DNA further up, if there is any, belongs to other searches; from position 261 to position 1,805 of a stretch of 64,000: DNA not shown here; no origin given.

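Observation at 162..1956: SAM-I riboswitch controls a threonine-synthase homologue plus a GG-terminated MoaD/ThiS carrier: predicted thiocarboxylate-dependent homocysteine synthesis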

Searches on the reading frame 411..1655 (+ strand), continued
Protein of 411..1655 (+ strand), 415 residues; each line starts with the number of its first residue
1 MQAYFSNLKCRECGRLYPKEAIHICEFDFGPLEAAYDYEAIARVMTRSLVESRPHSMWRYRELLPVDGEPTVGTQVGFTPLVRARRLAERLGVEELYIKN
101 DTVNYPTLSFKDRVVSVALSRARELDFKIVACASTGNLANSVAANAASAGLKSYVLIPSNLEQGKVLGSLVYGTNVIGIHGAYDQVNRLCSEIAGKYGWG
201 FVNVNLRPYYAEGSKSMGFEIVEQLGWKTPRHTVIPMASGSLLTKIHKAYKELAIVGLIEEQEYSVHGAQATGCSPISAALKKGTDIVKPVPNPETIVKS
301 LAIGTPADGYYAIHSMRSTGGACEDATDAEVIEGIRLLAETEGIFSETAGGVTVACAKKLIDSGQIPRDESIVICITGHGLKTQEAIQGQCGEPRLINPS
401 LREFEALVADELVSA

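Call 31: find_related_loci(query=A1, collection=genome_contigs, flank=6000)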
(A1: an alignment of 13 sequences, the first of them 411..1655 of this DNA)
Query A1 (415 aa) in genome_contigs; peptide patterns used: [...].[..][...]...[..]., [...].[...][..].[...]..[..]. (x = any residue, [..] = any of these).
600 stretches matched a pattern (row limit reached: there are more); 600 encode a relative of the query (tblastn E <= 1e-3); the best 80 are kept; 80 distinct loci.
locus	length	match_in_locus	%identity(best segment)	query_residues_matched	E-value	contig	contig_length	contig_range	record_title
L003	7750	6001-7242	86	2-415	0e+0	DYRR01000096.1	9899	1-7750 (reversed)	MAG TPA_asm: Chthoniobacter flavus isolate SulCav_GS10_10_4_61_12 SulCav_GS10_10_12471_length_9899_cov_6_320906, whole g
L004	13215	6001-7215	82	4-408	0e+0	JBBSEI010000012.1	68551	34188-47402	MAG: Chthoniobacterales bacterium isolate LS1_sbin.4 LS1_sbin.4_K_528486_L_68551_cov_21.0949, whole genome shotgun seque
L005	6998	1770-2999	81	2-411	0e+0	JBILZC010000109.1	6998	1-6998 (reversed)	MAG: Terrimicrobiaceae bacterium isolate ME2019-04-24_3300042353_group8_bin52 Rohwer_bin2613_scaffold_3499_c1, whole gen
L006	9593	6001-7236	77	4-415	0e+0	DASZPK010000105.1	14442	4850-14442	MAG TPA_asm: Chthoniobacteraceae bacterium isolate SMAG_U5969 k141_753532, whole genome shotgun sequence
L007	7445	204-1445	76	2-415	0e+0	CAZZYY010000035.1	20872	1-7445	MAG: uncultured Candidatus Methylacidiphilales bacterium isolate Brown_S.bin.4 genome assembly, contig: NODE_154_length_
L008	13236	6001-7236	74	2-413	0e+0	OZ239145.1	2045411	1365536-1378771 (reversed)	Candidatus Methylacidiphilaceae bacterium isolate MiH-22 genome assembly, chromosome: MiH-22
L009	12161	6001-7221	71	2-409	0e+0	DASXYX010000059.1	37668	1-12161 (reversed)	MAG TPA_asm: Verrucomicrobiia bacterium isolate SMAG_U4836 k141_4042287, whole genome shotgun sequence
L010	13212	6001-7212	73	4-407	0e+0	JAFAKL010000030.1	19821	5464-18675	MAG: Verrucomicrobiota bacterium isolate CP_BE_RX_10 BE_RX_k147_1933370, whole genome shotgun sequence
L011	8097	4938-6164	71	2-411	0e+0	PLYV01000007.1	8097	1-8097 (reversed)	MAG: Limisphaerales bacterium isolate palsa_1443 73.20120700_P3D.225_contig_13624, whole genome shotgun sequence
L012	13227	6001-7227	70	2-411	0e+0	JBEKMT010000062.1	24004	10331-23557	MAG: Verrucomicrobiota bacterium isolate SPRUCE 3 SPRUCE_3_62, whole genome shotgun sequence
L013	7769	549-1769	70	4-411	0e+0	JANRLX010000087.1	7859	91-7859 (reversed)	MAG: Verrucomicrobiota bacterium isolate bins.169 k141_3574476, whole genome shotgun sequence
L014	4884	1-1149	71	28-411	0e+0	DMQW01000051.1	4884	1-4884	MAG TPA_asm: Limisphaerales bacterium isolate UBA11358 contig_24888, whole genome shotgun sequence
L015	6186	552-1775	65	4-411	0e+0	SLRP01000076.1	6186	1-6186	MAG: Kiritimatiellae bacterium isolate CSSed165cm_580 CSSed16-5cm-60851, whole genome shotgun sequence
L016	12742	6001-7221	66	4-411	0e+0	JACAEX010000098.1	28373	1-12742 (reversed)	MAG: Syntrophaceae bacterium isolate L.E.D.62 k119_1478426, whole genome shotgun sequence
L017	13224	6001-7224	66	3-411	0e+0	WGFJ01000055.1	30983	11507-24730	MAG: Deltaproteobacteria bacterium isolate S146_80 k151_273020, whole genome shotgun sequence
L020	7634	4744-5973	63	2-411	7e-177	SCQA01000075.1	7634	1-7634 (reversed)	MAG: bacterium isolate DP16D_bin.2 DP16D_bin.2-28690, whole genome shotgun sequence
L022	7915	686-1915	62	1-412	6e-175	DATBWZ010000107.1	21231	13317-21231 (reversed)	MAG TPA_asm: bacterium isolate SMAG_U7554 k141_1709317, whole genome shotgun sequence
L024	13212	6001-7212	61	4-408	4e-172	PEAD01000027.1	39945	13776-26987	MAG: Nitrospirae bacterium MYbin3 scaffold155, whole genome shotgun sequence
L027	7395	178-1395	60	4-410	1e-171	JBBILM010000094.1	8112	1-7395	MAG: Nitrospirota bacterium isolate EPF170215_bin_209 NODE_7320_length_8112_cov_9.708576, whole genome shotgun sequence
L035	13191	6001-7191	63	8-405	6e-167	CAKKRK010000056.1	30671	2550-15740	Nitrospiraceae bacterium isolate Hainich-H41-bin216-1 genome assembly, contig: H41-bin216_1_Hain_H41_02um_R2_850_length_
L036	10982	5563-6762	61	5-405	1e-166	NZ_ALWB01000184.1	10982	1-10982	Pseudanabaena biceps PCC 7429 scaffold_00184, whole genome shotgun sequence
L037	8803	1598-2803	60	3-405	3e-166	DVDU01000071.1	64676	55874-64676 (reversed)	MAG TPA_asm: Oscillatoriaceae cyanobacterium M33_DOE_052 k141_1601008, whole genome shotgun sequence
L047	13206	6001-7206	58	3-405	1e-164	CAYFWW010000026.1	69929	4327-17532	MAG TPA_asm: uncultured Actinomycetota bacterium isolate ERP108616_co1_424 genome assembly, contig: k119_1669616, whole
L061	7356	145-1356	57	1-405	5e-163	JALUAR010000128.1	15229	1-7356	MAG: Thermodesulfovibrio sp. isolate S141_metabat2_scaf2bin.236 S141_NODE_3364_length_15229_cov_1.837174, whole genome s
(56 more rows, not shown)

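Call 38: list_cluster_members(proteins=[P0121, P0122, P0123, P0124, P0125, P0126, P0127, P0129, P0134, P0147])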
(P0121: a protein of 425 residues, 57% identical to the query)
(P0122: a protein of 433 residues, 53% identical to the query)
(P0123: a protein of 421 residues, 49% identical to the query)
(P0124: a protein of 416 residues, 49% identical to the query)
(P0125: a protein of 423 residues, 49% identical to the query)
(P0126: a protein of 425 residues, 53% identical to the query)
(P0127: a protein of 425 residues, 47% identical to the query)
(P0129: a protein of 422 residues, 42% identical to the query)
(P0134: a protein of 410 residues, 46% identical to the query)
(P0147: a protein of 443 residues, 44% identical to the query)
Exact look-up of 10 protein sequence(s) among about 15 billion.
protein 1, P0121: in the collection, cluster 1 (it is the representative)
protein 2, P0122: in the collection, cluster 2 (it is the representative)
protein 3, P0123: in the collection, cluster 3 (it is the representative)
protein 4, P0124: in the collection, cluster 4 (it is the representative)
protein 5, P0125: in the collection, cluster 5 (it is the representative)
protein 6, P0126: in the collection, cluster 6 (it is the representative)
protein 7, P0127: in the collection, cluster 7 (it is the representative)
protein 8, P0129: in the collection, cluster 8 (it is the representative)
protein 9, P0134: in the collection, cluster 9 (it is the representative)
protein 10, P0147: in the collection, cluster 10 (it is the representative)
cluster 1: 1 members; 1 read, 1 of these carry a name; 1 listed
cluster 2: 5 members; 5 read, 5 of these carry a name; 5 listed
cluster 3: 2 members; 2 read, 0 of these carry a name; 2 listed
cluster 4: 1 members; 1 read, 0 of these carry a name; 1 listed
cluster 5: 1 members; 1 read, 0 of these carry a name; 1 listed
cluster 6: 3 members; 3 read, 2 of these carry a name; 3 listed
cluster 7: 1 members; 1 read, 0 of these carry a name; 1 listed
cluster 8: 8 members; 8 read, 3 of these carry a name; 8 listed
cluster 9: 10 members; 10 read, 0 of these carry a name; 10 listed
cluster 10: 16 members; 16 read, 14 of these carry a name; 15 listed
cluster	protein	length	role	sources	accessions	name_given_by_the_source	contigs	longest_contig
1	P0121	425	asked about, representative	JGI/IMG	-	threonine synthase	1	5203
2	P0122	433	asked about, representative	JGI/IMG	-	threonine synthase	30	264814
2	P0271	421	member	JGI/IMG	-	threonine synthase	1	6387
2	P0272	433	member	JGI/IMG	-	threonine synthase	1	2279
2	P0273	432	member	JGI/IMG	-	threonine synthase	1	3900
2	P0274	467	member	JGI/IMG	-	threonine synthase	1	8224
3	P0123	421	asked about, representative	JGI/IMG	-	-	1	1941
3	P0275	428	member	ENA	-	-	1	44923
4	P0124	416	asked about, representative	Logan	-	-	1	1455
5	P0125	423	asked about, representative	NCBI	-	-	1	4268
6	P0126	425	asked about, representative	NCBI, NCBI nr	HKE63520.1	MAG TPA: threonine synthase [Micromonosporaceae bacterium] | threonine synthase [Micromonosporaceae bacterium]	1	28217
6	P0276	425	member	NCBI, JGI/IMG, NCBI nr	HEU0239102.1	MAG TPA: threonine synthase [Micromonosporaceae bacterium] | threonine synthase | threonine synthase [Micromonosporaceae bacterium]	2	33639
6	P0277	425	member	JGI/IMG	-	-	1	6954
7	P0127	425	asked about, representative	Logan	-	-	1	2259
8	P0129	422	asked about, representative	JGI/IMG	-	threonine synthase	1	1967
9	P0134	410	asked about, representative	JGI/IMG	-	-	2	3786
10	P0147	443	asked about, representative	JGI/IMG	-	threonine synthase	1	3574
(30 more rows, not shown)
